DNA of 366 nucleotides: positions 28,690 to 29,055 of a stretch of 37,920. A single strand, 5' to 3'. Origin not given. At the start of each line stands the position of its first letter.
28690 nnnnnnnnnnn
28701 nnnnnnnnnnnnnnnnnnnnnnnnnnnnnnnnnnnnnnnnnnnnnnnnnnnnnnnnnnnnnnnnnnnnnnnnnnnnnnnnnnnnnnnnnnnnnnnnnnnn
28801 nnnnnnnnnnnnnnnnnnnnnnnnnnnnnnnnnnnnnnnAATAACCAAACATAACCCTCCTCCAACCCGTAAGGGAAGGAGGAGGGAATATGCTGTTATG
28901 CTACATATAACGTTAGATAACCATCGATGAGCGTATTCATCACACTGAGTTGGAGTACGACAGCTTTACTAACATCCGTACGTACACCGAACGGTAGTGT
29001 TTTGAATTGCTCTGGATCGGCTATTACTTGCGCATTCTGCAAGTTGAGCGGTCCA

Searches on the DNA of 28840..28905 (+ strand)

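Call 68: search_dna_similar(query=window:28840-28905:+, collection=phages, mode=distant, max_evalue=1, max_rows=30)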
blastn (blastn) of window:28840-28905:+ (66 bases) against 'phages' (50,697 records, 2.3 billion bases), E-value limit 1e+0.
Records with a match: 10; places in all: 38; records where one place covers at least 80% of the query: 2.
Best place of each record, by identity: >=99% 2; 90-95% 7; 80-90% 1.
By first word of the organism name: Klebsiella 5; Escherichia 2; Serratia 1; Stenotrophomonas 1; Raoultella 1.
By host as written in the record: Klebsiella pneumoniae 3; Escherichia coli 2; Serratia marcescens LVF3 1; Klebsiella pneumoniae KLEB009 1; Klebsiella pneumoniae ATCC 700603 1; Stenotrophomonas maltophilia 1; Raoultella ornithinolytica 1.
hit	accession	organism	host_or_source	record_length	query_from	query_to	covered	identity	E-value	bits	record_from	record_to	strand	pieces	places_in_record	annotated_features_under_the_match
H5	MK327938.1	Escherichia phage vB_EcoM_Goslar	Escherichia coli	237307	1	66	100%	100.0%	5e-26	120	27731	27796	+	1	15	terminator | hypothetical protein (x2)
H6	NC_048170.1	Escherichia phage vB_EcoM_Goslar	Escherichia coli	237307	1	66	100%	100.0%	5e-26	120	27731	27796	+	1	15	terminator | virion structural protein | hypothetical protein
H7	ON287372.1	Serratia phage vB_SmaS-Totoro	Serratia marcescens LVF3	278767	12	53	64%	85.7%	1e-3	46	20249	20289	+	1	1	none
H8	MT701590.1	Klebsiella phage Miami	Klebsiella pneumoniae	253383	19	44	39%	92.3%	1e-1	39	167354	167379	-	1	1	terminator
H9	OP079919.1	Klebsiella phage KPN8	Klebsiella pneumoniae KLEB009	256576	19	44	39%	92.3%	1e-1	39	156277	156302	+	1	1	none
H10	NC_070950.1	Klebsiella phage Miami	Klebsiella pneumoniae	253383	19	44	39%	92.3%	1e-1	39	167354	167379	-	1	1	terminator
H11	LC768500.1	Klebsiella phage phiKp_32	Klebsiella pneumoniae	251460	19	44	39%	92.3%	1e-1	39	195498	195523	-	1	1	none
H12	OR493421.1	Klebsiella phage YC1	Klebsiella pneumoniae ATCC 700603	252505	19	44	39%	92.3%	1e-1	39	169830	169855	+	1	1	none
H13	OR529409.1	Stenotrophomonas phage BUCTxx100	Stenotrophomonas maltophilia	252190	19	44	39%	92.3%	1e-1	39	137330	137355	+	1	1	none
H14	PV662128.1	Raoultella phage VB_ZK_P1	Raoultella ornithinolytica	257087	19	44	39%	92.3%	1e-1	39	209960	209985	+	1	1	none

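Call 69: get_annotated_region(hit=H8, flank=1500)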
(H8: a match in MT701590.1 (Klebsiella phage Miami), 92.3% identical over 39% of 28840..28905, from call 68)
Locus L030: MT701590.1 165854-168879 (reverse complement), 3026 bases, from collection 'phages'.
description: Klebsiella phage Miami, complete genome.
organism: Klebsiella phage Miami (NCBI taxid 2767581)
taxonomy: Viruses; Duplodnaviria; Heunggongvirae; Uroviricota; Caudoviricetes; Miamivirus; Miamivirus miami
host: Klebsiella pneumoniae; source: wastewater; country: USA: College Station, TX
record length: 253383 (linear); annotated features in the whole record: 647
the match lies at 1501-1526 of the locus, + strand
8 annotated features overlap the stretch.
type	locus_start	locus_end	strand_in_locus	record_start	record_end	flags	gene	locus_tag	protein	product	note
CDS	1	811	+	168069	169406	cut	-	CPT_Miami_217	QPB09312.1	hypothetical protein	gb|QFP93085.1| hypothetical protein [Serratia phage PCH45]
regulatory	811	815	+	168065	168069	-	-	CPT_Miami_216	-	ribosome_binding_site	-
CDS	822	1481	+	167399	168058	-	-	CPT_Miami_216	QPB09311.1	hypothetical protein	gb|QCW23124.1| hypothetical protein [Vibrio phage 5 TSL-2019]gb|QDH47603.1| hypothetical protein [Vibrio phage USC-1]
regulatory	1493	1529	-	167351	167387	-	-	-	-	terminator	-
CDS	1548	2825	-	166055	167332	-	-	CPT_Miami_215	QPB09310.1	hypothetical protein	ref|YP_009626172.1| hypothetical protein [Vibrio phage VP4B]gb|AGB07310.1| hypothetical protein [Vibrio phage VP4B]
regulatory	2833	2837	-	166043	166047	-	-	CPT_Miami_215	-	ribosome_binding_site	-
regulatory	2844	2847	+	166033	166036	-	-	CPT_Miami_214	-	ribosome_binding_site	-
CDS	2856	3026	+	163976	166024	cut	-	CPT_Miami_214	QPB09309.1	RapA-like RNA polymerase-associated protein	ref|YP_009599299.1| DNA helicase, phage-associated [Vibrio phage pTD1]dbj|BAW98221.1| DNA helicase, phage-associated ...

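Call 70: get_annotated_region(hit=H7, flank=1500)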
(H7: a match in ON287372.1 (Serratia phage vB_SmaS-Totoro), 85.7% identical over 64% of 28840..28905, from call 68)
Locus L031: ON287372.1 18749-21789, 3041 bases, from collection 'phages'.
description: Serratia phage vB_SmaS-Totoro, complete genome.
organism: Serratia phage vB_SmaS-Totoro (NCBI taxid 2943840)
taxonomy: Viruses; Duplodnaviria; Heunggongvirae; Uroviricota; Caudoviricetes; Moabitevirus
host: Serratia marcescens LVF3; source: sewage; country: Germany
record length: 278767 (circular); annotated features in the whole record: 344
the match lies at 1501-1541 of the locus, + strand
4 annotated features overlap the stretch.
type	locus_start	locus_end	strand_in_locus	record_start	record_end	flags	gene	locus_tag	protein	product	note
CDS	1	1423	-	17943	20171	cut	-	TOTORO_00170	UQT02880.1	hypothetical protein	-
CDS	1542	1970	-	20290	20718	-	-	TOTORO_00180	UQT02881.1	hypothetical protein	-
CDS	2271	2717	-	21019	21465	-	-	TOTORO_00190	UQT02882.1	hypothetical protein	-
CDS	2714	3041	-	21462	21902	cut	-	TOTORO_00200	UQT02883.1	hypothetical protein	-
